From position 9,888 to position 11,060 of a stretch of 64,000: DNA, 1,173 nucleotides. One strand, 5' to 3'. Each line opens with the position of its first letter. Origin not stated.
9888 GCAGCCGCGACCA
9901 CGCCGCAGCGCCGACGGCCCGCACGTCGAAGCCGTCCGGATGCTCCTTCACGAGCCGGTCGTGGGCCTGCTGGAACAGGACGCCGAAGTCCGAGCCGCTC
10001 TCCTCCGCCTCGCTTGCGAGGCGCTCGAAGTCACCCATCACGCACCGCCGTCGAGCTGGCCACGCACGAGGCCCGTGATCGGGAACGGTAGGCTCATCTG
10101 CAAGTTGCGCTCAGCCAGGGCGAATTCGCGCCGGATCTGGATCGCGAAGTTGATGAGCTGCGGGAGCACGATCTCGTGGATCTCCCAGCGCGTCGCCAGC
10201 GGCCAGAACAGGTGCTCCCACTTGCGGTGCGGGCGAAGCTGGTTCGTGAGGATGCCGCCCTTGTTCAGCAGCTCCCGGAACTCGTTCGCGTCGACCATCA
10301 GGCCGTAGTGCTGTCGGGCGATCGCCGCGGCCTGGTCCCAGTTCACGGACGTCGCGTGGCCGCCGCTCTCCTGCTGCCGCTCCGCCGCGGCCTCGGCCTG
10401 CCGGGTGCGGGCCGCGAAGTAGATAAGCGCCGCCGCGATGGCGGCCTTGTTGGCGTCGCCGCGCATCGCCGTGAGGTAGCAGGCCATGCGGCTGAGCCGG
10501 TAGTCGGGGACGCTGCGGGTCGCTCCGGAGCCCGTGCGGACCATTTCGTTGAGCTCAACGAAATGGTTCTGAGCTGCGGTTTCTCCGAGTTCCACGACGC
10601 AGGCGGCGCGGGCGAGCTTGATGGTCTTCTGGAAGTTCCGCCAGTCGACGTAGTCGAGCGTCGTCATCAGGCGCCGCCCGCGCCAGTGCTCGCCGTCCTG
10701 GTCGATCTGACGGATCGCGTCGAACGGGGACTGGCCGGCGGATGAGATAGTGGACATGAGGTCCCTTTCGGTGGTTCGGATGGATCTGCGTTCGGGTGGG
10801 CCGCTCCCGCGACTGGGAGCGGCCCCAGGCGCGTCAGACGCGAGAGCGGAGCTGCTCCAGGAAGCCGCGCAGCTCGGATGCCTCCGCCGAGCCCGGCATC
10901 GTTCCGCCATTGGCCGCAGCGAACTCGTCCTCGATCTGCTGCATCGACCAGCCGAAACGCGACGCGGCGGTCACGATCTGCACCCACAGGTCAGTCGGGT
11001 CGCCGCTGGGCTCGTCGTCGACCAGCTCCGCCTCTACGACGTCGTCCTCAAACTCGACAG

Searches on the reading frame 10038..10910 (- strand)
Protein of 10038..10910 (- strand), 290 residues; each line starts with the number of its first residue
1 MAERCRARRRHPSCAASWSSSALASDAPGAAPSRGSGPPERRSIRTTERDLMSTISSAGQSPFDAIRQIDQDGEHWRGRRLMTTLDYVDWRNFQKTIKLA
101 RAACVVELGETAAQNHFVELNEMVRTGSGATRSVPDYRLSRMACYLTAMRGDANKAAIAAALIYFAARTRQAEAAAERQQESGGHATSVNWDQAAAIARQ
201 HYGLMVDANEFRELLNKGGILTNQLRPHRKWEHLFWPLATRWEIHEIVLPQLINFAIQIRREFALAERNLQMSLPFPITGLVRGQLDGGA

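Call 42: search_protein_families(library=pfam, proteins=[window:10038-10910:-], max_evalue=0.001)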
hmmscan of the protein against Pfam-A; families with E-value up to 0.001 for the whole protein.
window:10038-10910:- (290 aa): 1 family
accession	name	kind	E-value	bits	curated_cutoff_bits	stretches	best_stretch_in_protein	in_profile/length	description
PF02498.22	Bro-N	-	0.00068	20.6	25.6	0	66-163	2-90/96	BRO family, N-terminal domain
